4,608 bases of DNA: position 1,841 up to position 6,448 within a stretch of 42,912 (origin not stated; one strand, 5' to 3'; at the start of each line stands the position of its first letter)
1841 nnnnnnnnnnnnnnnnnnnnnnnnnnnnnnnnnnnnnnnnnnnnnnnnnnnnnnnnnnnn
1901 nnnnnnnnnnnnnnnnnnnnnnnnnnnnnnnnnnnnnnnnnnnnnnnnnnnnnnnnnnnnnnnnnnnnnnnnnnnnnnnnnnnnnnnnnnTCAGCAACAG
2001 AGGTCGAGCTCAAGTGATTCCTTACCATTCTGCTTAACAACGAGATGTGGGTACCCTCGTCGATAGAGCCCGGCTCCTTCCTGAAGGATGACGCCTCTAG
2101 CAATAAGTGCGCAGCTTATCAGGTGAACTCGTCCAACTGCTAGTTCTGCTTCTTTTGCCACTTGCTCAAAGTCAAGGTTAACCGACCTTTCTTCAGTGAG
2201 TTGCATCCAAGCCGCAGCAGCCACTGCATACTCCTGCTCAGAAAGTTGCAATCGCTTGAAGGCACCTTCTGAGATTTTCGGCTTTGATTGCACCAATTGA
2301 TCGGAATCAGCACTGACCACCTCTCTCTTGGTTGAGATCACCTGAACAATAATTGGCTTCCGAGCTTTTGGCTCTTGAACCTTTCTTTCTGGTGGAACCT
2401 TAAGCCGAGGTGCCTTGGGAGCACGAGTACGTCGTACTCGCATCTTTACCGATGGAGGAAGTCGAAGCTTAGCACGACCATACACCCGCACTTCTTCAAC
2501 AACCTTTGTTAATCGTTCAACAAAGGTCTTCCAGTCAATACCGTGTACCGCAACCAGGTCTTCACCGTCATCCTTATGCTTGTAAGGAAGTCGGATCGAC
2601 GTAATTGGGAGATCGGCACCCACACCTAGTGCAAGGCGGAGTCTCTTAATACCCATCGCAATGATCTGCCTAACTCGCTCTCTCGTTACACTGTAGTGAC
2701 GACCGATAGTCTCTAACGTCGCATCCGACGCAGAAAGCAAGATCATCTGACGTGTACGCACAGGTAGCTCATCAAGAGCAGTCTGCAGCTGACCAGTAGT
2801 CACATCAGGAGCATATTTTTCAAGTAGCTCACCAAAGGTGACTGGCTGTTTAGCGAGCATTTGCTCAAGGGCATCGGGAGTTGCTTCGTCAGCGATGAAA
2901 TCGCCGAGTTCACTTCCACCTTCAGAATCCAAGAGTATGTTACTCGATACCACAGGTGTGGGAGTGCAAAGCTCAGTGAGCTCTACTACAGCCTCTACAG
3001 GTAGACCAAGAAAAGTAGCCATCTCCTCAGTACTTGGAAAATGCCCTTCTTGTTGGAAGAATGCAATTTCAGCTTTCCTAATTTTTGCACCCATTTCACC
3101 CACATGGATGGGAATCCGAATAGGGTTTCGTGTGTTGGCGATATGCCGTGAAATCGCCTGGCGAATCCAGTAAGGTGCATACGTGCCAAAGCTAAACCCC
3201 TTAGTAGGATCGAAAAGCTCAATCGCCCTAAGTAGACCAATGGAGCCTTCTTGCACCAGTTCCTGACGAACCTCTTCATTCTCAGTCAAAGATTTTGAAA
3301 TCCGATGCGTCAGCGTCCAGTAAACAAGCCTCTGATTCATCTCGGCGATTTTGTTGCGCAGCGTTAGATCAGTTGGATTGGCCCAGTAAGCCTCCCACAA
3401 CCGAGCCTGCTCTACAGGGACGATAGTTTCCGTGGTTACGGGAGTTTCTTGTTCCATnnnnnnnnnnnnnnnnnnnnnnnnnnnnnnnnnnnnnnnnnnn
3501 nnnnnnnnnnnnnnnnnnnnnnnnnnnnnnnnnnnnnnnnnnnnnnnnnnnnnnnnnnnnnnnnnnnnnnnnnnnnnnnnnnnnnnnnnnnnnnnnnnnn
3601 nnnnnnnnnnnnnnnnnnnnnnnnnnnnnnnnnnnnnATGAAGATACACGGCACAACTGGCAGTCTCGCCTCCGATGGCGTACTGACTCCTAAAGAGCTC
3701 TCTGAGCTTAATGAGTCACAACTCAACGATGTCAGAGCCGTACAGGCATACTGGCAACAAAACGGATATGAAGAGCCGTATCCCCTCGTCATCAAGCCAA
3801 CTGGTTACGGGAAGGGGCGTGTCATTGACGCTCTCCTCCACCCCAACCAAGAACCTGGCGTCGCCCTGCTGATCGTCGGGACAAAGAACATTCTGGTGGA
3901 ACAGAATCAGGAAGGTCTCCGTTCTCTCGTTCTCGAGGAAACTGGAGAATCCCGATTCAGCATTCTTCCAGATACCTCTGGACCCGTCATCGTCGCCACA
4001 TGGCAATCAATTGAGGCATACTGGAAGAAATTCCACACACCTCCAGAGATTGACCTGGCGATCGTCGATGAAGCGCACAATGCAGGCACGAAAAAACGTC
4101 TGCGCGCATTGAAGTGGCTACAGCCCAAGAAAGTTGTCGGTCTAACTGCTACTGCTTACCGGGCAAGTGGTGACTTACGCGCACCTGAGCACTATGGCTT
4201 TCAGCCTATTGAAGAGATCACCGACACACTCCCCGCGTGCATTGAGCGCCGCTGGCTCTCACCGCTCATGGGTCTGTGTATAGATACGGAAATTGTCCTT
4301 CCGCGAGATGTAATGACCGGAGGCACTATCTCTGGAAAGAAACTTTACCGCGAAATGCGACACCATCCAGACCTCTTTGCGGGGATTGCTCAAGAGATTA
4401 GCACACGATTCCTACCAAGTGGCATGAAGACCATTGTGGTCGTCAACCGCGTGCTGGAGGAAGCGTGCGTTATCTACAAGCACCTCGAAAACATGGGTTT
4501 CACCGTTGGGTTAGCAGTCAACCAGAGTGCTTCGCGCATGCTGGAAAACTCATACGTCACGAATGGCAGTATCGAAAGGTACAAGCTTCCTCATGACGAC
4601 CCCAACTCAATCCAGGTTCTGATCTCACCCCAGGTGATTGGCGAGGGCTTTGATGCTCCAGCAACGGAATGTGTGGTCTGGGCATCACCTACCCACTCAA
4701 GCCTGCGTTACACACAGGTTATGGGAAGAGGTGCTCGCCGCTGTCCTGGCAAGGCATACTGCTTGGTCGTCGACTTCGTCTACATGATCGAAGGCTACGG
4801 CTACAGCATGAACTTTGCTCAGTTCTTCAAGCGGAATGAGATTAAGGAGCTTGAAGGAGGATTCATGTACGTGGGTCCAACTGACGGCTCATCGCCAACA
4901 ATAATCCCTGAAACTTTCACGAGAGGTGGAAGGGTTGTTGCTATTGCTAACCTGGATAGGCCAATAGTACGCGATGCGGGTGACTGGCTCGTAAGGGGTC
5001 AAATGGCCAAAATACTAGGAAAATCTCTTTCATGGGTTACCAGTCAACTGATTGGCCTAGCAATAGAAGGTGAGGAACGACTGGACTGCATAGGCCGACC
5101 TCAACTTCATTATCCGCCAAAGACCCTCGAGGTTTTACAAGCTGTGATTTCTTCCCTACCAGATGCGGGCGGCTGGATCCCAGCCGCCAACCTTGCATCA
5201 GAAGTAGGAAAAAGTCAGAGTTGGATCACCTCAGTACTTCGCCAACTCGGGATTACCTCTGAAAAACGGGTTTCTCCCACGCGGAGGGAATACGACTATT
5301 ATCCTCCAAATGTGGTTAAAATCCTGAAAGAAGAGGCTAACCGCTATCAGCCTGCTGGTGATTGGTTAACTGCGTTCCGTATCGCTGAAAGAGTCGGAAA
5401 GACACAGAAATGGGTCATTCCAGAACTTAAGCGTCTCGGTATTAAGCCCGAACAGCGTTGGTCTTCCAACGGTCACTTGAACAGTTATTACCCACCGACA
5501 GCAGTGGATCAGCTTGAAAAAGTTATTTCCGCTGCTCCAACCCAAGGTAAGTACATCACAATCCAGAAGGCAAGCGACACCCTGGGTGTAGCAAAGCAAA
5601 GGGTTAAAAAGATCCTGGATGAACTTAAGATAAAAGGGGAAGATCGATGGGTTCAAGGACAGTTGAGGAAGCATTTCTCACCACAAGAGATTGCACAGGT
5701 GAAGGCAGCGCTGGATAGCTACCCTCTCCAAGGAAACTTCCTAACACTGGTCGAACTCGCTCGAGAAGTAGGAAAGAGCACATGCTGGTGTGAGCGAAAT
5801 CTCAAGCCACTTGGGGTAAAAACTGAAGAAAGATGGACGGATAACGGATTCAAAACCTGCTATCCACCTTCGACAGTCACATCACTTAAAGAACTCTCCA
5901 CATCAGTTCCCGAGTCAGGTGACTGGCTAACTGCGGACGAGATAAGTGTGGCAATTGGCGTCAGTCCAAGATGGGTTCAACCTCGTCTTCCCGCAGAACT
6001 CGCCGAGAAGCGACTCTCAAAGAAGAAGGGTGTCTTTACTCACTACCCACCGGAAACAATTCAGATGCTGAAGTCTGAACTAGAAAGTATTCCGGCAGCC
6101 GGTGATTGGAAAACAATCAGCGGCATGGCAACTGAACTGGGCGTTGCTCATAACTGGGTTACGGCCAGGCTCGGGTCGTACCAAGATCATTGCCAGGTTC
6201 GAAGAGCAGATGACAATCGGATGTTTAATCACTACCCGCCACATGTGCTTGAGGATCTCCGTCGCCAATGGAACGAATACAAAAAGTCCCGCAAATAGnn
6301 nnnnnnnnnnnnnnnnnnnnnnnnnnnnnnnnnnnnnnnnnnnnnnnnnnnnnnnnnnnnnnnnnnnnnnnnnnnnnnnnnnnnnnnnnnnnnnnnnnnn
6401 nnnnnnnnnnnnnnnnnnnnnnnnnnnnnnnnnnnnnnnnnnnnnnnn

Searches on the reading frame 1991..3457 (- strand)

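Call 10: search_protein_families(library=pfam, proteins=[window:1991-3457:-], max_evalue=0.001)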
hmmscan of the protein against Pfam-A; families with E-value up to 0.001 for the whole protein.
window:1991-3457:- (488 aa): 3 families
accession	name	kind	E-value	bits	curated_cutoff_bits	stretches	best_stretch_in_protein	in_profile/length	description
PF04542.20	Sigma70_r2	-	2.5e-13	50.1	24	1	41-109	5-68/71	Sigma-70 region 2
PF04539.22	Sigma70_r3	-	1e-09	38.8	25.3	1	124-196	4-74/78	Sigma-70 region 3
PF04545.22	Sigma70_r4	-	1.9e-08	34.1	24.1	1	227-274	1-49/50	Sigma-70, region 4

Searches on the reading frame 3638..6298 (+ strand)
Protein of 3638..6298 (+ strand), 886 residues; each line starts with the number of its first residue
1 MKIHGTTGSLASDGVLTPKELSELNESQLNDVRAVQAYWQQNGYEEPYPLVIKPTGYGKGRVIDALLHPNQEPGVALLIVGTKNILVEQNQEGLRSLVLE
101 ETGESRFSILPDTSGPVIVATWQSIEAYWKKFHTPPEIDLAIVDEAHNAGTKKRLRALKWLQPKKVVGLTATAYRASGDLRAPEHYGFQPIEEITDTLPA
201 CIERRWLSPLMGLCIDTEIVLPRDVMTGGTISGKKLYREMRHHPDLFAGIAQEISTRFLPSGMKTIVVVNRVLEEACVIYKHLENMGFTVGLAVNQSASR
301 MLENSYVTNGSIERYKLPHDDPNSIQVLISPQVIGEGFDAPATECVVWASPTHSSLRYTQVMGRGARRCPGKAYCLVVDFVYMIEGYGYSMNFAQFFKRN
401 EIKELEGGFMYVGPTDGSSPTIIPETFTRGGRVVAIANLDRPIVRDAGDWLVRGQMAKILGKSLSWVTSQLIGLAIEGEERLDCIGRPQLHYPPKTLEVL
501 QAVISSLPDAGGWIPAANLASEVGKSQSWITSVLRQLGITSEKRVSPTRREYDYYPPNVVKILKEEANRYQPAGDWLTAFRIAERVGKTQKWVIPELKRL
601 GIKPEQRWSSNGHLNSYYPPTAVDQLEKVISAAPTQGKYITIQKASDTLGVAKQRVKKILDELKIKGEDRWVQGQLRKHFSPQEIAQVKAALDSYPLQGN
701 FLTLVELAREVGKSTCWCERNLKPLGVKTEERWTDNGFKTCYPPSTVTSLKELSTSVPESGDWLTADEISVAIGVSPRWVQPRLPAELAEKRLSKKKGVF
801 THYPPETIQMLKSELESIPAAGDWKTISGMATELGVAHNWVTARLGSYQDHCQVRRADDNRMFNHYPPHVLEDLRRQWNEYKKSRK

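Call 10: search_protein_families(library=pfam, proteins=[window:3638-6298:+], max_evalue=0.001)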
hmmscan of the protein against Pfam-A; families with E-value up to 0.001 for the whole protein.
window:3638-6298:+ (886 aa): 4 families
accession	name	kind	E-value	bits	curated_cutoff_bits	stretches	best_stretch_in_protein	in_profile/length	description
PF04851.21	ResIII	-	3.5e-09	37.2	22.5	1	25-173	5-162/164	Type III restriction enzyme, res subunit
PF00271.37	Helicase_C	-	0.00019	22.1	23.5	1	322-367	63-108/110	Helicase conserved C-terminal domain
PF00270.35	DEAD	-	0.0006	20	26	0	50-174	18-161/167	DEAD/DEAH box helicase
PF08535.16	KorB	-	0.00066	20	22.3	0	828-882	7-59/89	KorB domain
